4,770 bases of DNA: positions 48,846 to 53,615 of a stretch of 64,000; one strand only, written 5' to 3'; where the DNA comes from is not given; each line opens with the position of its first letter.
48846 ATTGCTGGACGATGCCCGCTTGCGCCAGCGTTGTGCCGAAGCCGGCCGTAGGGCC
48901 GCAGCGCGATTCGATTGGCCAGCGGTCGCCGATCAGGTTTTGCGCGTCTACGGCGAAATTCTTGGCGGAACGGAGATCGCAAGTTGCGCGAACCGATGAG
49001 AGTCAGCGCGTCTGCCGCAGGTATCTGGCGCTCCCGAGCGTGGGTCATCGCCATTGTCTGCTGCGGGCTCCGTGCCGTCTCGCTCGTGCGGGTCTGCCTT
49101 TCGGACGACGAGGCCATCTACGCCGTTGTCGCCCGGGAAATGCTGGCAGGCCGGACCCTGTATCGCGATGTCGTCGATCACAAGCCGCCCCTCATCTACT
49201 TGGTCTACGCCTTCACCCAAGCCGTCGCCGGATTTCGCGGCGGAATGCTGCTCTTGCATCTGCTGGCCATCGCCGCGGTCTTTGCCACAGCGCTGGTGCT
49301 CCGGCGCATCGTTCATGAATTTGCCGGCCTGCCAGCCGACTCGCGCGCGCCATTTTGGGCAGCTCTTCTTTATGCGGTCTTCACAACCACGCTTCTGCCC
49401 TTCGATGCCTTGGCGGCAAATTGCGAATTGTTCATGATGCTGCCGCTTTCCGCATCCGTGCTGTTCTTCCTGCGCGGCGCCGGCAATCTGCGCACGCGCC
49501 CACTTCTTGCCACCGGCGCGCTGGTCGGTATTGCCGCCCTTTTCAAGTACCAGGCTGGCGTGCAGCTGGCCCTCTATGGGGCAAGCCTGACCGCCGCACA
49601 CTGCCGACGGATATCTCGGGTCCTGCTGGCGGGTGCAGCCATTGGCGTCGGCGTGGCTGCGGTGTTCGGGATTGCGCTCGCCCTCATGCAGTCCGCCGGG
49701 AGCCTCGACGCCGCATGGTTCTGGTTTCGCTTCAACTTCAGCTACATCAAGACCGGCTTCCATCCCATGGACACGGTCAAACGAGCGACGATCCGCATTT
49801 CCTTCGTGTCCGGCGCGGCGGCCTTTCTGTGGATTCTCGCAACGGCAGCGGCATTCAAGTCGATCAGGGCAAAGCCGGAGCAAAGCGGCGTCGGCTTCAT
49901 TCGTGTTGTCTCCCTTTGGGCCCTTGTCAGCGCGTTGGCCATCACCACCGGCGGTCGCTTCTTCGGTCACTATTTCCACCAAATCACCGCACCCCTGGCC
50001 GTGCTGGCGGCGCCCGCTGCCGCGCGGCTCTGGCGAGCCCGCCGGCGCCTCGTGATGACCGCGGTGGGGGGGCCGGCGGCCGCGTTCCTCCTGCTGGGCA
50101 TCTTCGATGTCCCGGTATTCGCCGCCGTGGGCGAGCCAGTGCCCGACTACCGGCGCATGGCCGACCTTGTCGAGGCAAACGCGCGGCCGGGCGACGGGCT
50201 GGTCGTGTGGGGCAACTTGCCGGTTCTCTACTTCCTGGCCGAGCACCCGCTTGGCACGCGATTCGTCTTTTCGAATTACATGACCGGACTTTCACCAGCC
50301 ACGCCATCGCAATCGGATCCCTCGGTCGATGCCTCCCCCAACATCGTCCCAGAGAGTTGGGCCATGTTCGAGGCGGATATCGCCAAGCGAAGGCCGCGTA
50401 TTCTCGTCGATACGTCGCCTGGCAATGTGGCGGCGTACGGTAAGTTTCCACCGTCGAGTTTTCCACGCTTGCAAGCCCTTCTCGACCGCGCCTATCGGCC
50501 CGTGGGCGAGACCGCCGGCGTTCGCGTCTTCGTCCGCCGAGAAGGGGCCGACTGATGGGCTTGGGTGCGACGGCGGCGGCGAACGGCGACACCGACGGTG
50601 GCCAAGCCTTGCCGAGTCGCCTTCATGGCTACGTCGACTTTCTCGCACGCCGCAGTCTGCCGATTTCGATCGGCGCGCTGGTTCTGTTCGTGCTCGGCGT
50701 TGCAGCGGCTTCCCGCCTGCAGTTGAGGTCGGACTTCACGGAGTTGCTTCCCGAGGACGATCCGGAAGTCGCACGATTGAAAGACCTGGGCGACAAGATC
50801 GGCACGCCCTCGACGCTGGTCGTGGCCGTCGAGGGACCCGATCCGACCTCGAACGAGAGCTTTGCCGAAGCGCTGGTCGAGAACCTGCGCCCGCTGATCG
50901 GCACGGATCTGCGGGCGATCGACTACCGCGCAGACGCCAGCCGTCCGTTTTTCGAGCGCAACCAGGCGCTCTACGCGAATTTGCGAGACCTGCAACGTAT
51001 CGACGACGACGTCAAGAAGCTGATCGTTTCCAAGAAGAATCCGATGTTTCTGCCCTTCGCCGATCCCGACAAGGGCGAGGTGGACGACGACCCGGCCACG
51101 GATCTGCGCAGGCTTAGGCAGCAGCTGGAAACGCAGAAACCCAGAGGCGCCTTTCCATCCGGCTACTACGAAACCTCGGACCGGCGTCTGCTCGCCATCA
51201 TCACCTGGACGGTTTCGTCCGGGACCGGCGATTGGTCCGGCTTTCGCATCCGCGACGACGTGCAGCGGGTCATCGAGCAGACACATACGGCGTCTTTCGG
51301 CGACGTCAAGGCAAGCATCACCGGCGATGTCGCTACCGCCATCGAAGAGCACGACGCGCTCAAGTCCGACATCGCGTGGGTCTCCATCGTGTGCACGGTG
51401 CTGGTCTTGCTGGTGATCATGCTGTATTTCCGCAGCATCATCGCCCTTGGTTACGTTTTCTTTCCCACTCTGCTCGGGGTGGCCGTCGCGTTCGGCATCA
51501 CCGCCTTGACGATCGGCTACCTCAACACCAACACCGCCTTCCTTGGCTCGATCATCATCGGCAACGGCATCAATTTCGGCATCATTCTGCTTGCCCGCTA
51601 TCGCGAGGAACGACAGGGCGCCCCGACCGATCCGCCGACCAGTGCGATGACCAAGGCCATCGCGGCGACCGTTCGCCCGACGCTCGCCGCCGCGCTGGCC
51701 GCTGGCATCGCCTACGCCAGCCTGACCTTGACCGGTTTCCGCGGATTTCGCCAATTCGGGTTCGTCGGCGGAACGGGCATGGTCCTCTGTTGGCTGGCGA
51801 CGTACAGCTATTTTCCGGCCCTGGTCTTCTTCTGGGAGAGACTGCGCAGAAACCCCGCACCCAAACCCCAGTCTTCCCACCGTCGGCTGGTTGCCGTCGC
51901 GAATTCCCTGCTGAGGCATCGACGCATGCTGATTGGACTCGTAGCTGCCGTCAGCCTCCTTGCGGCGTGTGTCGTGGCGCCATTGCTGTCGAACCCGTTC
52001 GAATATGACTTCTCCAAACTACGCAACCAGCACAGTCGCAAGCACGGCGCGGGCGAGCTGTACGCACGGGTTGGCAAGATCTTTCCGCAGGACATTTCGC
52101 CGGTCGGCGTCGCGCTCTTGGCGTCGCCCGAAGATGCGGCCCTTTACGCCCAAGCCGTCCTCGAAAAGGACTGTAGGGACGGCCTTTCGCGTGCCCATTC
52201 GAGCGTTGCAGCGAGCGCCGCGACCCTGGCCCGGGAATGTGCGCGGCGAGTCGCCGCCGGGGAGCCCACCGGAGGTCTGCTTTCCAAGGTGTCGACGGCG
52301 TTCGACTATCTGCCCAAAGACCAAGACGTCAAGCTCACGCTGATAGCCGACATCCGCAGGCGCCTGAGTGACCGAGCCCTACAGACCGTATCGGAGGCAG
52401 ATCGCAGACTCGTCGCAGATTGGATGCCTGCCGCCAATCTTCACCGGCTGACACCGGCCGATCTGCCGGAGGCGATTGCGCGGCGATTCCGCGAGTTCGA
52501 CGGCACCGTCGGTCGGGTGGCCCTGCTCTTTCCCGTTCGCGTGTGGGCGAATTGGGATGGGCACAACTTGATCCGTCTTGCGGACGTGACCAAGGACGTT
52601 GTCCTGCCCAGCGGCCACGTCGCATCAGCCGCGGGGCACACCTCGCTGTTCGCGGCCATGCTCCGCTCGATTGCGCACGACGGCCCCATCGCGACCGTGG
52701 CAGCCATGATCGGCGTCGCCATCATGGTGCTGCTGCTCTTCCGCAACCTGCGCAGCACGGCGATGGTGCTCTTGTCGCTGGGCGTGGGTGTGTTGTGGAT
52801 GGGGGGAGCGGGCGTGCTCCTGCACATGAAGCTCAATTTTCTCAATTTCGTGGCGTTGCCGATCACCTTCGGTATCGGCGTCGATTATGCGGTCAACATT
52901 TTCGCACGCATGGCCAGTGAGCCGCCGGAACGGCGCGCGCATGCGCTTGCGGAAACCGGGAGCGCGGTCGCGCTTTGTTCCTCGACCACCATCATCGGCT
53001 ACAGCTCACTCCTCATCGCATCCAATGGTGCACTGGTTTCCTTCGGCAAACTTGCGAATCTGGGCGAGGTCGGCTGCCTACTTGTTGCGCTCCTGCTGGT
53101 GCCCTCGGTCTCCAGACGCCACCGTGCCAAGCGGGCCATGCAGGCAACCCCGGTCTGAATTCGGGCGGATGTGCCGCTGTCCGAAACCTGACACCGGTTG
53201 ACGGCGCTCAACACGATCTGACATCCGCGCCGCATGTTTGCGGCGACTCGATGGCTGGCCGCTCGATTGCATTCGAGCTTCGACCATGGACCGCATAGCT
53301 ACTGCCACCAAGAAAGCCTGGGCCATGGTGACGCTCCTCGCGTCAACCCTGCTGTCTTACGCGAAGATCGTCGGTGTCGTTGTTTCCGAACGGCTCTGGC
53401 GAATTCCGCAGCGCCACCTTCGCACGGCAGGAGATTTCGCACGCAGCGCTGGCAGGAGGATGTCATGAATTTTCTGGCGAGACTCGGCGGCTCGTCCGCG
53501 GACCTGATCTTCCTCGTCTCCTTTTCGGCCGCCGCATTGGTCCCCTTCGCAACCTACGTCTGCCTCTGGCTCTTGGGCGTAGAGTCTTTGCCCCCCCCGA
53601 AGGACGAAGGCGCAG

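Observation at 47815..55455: Five-gene translationally coupled envelope glycolipid/phospholipid operon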

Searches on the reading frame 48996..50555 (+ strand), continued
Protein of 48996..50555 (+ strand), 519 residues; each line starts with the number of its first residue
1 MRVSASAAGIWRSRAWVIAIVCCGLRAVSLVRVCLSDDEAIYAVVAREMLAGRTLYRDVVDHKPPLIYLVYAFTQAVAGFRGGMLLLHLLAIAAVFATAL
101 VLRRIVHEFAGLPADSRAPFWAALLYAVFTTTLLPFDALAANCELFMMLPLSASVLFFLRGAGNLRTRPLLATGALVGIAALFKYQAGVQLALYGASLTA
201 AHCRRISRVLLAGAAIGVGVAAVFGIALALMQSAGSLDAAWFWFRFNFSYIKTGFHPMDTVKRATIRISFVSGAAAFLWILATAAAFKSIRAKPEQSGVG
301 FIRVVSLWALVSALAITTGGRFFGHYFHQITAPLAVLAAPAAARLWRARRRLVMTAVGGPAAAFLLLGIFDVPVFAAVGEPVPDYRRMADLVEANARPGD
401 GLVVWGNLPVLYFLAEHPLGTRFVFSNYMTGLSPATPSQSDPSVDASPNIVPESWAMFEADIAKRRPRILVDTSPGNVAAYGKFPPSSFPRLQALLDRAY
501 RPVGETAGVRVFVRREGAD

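Call 56: search_protein_families(library=ncbifam, proteins=[L001:7296-8384:+], max_evalue=0.001)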
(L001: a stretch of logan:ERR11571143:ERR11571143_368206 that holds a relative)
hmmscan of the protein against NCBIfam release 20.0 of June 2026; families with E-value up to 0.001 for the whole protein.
L001:7296-8384:+ (363 aa): 2 families
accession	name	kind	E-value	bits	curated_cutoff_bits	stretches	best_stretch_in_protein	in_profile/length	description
TIGR00374.1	TIGR00374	subfamily_domain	2e-18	66.9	43.2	1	29-325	8-316/323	flippase-like domain-containing protein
NF033480.1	bifunc_MprF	equivalog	0.00092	17.6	600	0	27-330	16-307/841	bifunctional lysylphosphatidylglycerol flippase/synthetase MprF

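Call 58: find_encoding_contigs(protein=P0020, flank=10000, max_places=2)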
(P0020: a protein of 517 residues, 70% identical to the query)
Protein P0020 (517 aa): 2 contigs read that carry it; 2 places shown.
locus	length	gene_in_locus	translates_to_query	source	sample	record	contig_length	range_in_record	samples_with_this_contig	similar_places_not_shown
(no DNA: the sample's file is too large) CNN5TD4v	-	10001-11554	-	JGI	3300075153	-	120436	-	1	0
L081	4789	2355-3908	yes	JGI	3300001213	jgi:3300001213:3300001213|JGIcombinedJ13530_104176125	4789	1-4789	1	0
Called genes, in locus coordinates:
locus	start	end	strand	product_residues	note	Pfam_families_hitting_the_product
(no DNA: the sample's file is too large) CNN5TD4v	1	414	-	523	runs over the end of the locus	-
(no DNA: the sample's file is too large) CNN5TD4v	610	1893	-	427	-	-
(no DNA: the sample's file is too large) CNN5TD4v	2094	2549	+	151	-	PF00383:dCMP_cyt_deam_1, PF14437:MafB19-deam, PF14439:Bd3614-deam (weak)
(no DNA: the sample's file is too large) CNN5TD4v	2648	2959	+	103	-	-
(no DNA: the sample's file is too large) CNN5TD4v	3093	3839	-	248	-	PF03460:NIR_SIR_ferr, PF01077:NIR_SIR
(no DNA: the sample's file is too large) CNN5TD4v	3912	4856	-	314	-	-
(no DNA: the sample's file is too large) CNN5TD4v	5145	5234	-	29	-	-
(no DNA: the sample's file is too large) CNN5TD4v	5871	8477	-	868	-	PF00150:Cellulase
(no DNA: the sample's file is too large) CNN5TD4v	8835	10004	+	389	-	PF13439:Glyco_transf_4, PF13579:Glyco_trans_4_4, PF00534:Glycos_transf_1, PF13692:Glyco_trans_1_4, PF13524:Glyco_trans_1_2 (weak)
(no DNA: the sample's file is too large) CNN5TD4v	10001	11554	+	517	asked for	PF13231:PMT_2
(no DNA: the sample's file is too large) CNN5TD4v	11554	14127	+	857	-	PF03176:MMPL, PF02355:SecD_SecF_C, PF03176:MMPL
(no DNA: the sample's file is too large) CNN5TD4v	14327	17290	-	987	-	PF13271:DUF4062, PF05729:NACHT, PF03781:FGE-sulfatase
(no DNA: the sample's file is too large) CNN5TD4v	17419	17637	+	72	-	-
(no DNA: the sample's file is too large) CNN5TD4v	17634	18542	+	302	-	PF01066:CDP-OH_P_transf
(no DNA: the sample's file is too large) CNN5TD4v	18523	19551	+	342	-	PF03706:LPG_synthase_TM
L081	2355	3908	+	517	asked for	PF13231:PMT_2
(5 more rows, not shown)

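Call 59: find_encoding_contigs(protein=P0094, flank=10000, max_places=2)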
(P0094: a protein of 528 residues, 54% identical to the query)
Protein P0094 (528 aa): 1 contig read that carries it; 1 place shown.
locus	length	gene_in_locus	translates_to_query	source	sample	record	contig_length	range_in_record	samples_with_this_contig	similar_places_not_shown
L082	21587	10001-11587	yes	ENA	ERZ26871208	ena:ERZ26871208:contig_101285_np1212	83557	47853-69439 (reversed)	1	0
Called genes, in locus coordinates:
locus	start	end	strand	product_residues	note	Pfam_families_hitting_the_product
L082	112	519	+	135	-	PF07238:PilZ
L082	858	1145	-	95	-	-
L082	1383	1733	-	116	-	PF14200:RicinB_lectin_2 (weak)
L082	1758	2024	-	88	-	-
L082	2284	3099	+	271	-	PF04674:Phi_1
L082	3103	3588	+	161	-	-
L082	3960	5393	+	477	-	-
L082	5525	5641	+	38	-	-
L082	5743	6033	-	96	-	-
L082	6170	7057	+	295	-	-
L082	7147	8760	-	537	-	PF01103:Omp85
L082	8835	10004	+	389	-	PF13439:Glyco_transf_4, PF13579:Glyco_trans_4_4, PF20706:GT4-conflict, PF00534:Glycos_transf_1, PF13692:Glyco_trans_1_4, PF13524:Glyco_trans_1_2 (weak)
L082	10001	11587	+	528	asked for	-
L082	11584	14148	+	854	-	PF03176:MMPL, PF02355:SecD_SecF_C (faint), PF03176:MMPL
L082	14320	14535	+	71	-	-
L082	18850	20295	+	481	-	PF13231:PMT_2 (weak)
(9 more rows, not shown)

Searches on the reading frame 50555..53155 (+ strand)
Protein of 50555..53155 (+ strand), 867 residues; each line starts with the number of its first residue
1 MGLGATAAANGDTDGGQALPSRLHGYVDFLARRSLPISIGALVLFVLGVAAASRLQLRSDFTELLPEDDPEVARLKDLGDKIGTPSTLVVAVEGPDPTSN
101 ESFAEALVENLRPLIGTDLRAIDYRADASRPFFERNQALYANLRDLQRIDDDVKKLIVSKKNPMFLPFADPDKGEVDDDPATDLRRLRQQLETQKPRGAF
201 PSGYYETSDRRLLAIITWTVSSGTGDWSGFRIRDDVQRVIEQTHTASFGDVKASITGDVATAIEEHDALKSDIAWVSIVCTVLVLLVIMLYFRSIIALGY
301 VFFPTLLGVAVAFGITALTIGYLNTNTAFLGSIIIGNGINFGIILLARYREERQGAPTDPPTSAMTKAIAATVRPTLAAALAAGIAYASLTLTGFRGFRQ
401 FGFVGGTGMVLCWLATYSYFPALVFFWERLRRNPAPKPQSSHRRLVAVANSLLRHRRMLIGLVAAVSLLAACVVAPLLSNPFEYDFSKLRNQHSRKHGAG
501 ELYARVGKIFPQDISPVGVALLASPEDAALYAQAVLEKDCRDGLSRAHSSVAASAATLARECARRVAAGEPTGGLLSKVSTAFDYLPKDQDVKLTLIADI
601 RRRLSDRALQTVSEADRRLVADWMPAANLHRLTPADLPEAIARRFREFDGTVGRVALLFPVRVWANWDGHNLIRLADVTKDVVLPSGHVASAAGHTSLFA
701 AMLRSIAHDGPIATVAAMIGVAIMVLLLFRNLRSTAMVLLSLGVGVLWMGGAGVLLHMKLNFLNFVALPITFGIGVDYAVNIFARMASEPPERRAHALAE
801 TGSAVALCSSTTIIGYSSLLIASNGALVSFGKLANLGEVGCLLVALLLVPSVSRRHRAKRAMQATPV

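Call 4: search_protein_families(library=pfam, proteins=[window:50555-53155:+], max_evalue=0.01)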
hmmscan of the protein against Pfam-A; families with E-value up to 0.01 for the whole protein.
window:50555-53155:+ (867 aa): 3 families
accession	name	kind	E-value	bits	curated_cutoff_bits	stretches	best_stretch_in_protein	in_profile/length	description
PF03176.21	MMPL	-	4e-37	128.3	20.5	2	222-437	96-311/333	MMPL family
PF02355.23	SecD_SecF_C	-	3.6e-10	40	20.5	1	269-411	29-170/189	Protein export membrane protein SecD/SecF, C-terminal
PF12911.12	OppC_N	-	0.0059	16.9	23.9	1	451-487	9-47/53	N-terminal TM domain of oligopeptide transport permease C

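Call 6: search_protein_families(library=ncbifam, proteins=[window:50555-53155:+], max_evalue=0.01)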
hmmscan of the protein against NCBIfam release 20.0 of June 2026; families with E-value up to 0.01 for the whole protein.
window:50555-53155:+ (867 aa): 8 families
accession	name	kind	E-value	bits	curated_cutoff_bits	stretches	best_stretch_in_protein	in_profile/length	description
TIGR03480.1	HpnN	hypoth_equivalog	3.7e-69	233.7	751.85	3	235-495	233-484/862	hopanoid biosynthesis associated RND transporter like protein HpnN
NF045600.2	BstA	equivalog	2.3e-51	174.8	1400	3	191-492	201-503/903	sterol transporter cytoplasmic membrane protein BstA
TIGR00921.1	2A067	subfamily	2e-49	168.3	351.9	2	231-447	154-368/733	hydrophobe/amphiphile efflux-3 (HAE3) family transporter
NF052374.1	HopndTporHpnN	equivalog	6e-40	137.1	1100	3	234-494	235-486/858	hopanoid transporter HpnN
TIGR00833.1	actII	subfamily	6.6e-38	130.6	874.7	2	215-495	119-397/910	MMPL family RND transporter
NF009583.0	PRK13024.1-3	subfamily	2.9e-07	28.9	721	1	277-442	584-748/755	protein translocase subunit SecDF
TIGR00966.2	transloc_SecF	equivalog_domain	8.2e-06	25.5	160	1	267-415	120-267/279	protein translocase subunit SecF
NF006354.0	PRK08578.1-2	equivalog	0.0019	17.6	353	1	234-382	93-234/296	preprotein translocase subunit SecF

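Call 27: search_solved_structures(query=window:50555-53155:+, max_evalue=0.001)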
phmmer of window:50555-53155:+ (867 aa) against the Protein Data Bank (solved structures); distinct sequences matched with E-value up to 0.001: 17.
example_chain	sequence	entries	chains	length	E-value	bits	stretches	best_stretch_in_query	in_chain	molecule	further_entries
6wu0_B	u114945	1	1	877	7.9e-25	90.4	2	252-505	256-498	Hopanoid biosynthesis associated RND transporter like protein HpnN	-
5khn_B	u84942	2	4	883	1.8e-24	89.2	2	251-495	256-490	RND transporter | Putative RND superfamily efflux pump membrane protein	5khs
9syj_A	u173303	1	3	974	4.9e-11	44.8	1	236-429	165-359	Siderophore exporter MmpL4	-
9syt_A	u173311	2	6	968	5.6e-11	44.6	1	236-429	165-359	Siderophore exporter MmpL4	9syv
9gi0_B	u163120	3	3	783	7.2e-11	44.3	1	236-429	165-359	Siderophore exporter MmpL4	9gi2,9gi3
9b46_A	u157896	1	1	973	8.7e-09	37.4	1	236-456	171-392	MmpL5 protein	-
9b43_A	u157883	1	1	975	2.1e-08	36.1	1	236-456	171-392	MmpL4 protein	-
9dp6_A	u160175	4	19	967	3.7e-08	35.3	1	236-456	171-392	MmpL5 protein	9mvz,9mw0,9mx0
9u4t_A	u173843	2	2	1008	1.2e-07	33.5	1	236-456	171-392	MmpL4 protein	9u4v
7rph_A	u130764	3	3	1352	2.9e-05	25.7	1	705-822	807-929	Protein dispatched homolog 1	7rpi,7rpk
6xe6_A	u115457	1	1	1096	4.8e-05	25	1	705-822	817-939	Protein dispatched homolog 1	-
7rpj_A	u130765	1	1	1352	5.7e-05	24.7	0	705-822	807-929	Protein dispatched homolog 1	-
7e2h_E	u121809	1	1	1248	0.00014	23.5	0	705-822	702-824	Protein dispatched homolog 1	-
7e2g_D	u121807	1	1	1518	0.00023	22.7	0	705-822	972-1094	Protein dispatched homolog 1,Protein dispatched homolog 1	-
7e2i_D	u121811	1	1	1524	0.00023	22.7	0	705-822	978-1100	Protein dispatched homolog 1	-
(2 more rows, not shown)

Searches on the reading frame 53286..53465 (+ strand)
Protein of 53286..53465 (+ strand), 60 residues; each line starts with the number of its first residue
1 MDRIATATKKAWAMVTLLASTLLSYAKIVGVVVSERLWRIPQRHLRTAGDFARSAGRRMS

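Call 39: search_protein_families(library=pfam, proteins=[window:53286-53465:+], max_evalue=0.01)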
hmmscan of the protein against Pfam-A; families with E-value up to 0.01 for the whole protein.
window:53286-53465:+ (60 aa): 0 families

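Call 73: find_homologous_proteins(query=window:53286-53465:+, max_evalue=0.001)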
Query window:53286-53465:+ (60 aa): 7 proteins with E <= 0.001 among 8 candidates.
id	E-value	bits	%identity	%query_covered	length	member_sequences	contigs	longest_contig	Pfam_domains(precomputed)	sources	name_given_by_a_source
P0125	4.4e-26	106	90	100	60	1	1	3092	-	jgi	jgi:hypothetical protein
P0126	2.8e-20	88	75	100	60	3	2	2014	-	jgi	jgi:hypothetical protein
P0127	1.6e-19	86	75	98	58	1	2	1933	-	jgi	jgi:hypothetical protein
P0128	2.9e-19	85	76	98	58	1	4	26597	-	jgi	-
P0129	1.3e-16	77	69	98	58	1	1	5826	-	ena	-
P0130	1.3e-14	70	66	98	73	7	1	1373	-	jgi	jgi:hypothetical protein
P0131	1.1e-12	64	68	78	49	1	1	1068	-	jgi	-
